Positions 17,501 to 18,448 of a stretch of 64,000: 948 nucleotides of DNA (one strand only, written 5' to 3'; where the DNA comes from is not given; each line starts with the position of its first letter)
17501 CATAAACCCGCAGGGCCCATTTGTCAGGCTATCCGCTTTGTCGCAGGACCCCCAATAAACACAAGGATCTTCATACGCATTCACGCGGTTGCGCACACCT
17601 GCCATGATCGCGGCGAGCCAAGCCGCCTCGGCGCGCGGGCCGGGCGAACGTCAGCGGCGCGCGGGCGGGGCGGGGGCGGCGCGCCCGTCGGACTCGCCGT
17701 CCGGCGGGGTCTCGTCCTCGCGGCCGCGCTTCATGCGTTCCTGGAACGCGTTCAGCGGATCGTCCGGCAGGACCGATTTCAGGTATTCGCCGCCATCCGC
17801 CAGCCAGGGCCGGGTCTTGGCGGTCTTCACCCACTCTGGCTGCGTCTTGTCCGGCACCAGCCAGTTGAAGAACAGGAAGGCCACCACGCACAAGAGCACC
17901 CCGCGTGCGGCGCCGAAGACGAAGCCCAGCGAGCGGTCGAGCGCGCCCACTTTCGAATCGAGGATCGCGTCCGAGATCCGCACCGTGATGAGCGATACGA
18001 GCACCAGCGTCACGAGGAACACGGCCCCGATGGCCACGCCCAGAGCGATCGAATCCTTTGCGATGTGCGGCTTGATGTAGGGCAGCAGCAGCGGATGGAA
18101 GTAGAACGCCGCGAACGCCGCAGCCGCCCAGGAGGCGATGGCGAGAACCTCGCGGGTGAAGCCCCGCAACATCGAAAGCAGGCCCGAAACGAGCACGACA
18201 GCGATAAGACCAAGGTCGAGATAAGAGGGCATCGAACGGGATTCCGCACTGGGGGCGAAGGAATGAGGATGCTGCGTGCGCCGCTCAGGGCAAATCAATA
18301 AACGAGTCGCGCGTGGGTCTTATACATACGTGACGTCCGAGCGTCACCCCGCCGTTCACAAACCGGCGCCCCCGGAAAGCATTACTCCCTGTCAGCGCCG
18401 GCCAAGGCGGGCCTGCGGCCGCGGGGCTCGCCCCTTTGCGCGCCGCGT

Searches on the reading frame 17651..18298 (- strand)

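Call 9: search_protein_families(library=pfam, proteins=[window:17651-18298:-], max_evalue=0.01)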
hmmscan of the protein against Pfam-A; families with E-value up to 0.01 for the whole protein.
window:17651-18298:- (215 aa): 1 family
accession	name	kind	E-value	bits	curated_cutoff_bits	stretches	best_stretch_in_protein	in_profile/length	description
PF02674.22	Colicin_V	-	3e-34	118.5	29.3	1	27-168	1-141/144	Colicin V production protein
